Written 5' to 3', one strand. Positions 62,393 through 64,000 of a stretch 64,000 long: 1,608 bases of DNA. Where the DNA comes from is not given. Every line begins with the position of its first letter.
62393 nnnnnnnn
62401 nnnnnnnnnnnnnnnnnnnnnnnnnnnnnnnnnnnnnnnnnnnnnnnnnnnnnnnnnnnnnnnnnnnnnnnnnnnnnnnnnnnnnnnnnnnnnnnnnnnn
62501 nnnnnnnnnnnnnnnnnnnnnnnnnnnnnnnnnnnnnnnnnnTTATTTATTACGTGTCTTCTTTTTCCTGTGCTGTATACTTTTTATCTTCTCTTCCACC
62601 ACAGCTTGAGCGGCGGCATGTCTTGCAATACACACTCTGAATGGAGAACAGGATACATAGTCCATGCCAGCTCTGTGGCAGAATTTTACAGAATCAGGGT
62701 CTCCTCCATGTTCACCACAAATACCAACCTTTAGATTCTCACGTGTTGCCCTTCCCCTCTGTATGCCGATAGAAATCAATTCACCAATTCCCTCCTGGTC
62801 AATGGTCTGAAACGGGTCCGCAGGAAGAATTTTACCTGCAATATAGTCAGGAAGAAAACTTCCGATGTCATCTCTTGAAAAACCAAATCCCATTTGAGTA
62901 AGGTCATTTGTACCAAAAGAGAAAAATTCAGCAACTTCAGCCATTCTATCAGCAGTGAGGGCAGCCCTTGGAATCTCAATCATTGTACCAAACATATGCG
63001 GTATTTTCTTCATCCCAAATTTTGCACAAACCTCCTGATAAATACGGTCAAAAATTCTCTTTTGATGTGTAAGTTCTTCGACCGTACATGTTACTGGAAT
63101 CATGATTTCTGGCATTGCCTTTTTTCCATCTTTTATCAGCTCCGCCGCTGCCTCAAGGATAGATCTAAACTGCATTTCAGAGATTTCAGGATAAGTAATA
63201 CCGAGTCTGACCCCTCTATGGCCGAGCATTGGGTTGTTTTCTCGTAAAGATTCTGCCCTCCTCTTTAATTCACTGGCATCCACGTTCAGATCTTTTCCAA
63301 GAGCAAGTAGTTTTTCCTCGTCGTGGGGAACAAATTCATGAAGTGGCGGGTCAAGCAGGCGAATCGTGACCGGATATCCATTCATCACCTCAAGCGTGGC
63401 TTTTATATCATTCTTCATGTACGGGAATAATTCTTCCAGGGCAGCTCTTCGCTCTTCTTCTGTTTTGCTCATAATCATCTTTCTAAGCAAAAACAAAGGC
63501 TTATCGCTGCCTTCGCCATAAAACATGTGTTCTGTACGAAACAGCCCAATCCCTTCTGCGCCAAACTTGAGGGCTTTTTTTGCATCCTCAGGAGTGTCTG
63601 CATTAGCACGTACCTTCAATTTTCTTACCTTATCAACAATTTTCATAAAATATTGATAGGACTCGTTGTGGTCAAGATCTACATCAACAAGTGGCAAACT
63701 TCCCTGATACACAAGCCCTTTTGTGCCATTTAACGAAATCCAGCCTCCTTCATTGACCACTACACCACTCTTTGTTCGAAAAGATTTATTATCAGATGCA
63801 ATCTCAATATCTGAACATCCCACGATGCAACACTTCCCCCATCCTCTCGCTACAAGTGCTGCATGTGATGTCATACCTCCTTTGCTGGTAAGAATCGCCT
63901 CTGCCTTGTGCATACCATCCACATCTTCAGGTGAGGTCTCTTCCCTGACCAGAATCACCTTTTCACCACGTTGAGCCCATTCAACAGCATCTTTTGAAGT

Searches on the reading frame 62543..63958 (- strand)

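Call 73: search_protein_families(library=pfam, proteins=[window:62543-63958:-], max_evalue=0.00001)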
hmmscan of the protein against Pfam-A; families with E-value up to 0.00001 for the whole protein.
window:62543-63958:- (471 aa): 2 families
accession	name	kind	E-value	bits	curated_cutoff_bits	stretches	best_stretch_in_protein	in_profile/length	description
PF02896.24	PEP-utilizers_C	-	2e-79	267.3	22.8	1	100-452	6-291/293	PEP-utilising enzyme, PEP-binding domain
PF00391.29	PEP-utilizers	-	2.7e-22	78.6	23.1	1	2-81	6-72/72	PEP-utilising enzyme, mobile domain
